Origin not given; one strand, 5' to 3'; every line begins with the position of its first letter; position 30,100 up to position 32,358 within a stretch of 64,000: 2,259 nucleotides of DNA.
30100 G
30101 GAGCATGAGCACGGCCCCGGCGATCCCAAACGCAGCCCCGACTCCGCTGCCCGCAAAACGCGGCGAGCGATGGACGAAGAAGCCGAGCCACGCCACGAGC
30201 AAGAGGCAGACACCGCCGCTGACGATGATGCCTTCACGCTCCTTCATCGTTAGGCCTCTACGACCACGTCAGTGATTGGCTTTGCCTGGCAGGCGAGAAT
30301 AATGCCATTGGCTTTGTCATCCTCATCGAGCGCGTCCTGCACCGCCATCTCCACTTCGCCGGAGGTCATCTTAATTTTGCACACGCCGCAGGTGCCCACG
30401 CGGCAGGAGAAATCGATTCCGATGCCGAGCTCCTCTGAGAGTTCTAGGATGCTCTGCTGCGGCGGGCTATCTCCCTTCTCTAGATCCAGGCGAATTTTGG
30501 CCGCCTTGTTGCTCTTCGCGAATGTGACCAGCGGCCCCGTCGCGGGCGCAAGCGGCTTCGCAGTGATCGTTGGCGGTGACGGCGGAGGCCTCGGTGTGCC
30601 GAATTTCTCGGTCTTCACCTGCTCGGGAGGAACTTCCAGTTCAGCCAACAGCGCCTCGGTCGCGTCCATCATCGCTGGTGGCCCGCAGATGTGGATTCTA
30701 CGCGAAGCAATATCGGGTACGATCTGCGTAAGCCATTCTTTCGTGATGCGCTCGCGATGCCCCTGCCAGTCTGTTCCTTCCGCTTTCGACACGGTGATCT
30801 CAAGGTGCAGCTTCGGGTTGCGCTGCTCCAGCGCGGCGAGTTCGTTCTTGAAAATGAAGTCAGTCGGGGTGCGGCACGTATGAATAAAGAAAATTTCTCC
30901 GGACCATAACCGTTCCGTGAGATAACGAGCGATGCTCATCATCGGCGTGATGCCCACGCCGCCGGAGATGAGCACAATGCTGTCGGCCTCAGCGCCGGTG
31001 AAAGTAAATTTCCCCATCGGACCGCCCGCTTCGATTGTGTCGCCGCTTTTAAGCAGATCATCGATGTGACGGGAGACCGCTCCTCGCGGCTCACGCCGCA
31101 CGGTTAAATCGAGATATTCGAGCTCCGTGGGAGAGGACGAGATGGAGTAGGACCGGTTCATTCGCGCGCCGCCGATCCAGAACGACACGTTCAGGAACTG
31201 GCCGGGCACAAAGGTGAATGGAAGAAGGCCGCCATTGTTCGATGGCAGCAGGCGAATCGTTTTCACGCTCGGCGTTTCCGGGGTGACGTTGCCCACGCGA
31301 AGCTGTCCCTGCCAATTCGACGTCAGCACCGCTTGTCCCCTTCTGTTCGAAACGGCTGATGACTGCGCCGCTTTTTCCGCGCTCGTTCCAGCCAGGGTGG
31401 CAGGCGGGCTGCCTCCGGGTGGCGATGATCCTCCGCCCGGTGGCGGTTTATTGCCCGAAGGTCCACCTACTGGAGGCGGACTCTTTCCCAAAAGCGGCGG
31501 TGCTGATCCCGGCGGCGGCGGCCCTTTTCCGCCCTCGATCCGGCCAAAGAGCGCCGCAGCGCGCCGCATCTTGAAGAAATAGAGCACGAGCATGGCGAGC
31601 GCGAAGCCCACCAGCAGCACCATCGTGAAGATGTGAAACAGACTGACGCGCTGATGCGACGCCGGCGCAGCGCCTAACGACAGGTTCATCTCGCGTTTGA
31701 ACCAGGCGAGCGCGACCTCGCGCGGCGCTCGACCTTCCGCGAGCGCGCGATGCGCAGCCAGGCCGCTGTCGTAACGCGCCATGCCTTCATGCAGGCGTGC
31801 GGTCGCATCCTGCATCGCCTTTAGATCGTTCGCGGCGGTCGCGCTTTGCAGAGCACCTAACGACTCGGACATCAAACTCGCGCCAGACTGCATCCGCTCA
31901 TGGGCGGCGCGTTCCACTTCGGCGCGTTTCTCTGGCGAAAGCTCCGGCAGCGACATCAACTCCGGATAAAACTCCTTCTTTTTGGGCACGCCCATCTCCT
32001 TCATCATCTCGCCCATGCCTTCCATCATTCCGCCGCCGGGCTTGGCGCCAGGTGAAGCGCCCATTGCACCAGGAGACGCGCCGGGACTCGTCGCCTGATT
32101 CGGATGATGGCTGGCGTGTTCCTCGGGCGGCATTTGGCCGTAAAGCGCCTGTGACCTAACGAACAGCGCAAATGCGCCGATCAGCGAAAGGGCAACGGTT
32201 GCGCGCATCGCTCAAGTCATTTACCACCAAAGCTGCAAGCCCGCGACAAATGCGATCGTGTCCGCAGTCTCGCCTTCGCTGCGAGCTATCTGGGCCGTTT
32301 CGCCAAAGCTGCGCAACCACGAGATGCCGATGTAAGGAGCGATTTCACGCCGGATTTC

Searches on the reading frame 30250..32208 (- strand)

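Call 73: search_protein_families(library=pfam, proteins=[window:30250-32208:-], max_evalue=0.0001)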
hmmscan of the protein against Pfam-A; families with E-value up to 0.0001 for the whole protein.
window:30250-32208:- (652 aa): 4 families
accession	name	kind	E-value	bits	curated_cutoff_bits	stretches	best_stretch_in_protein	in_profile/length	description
PF00175.26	NAD_binding_1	-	4.4e-19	69.6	22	1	413-518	1-108/109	Oxidoreductase NAD-binding domain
PF00111.32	Fer2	-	1.1e-14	54.5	21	1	582-644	13-76/77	2Fe-2S iron-sulfur cluster binding domain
PF00970.30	FAD_binding_6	-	1.7e-12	48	21.1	1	332-402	29-98/99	Oxidoreductase FAD-binding domain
PF08030.17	NAD_binding_6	-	1.1e-05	26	22.2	1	409-477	2-80/156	Ferric reductase NAD binding domain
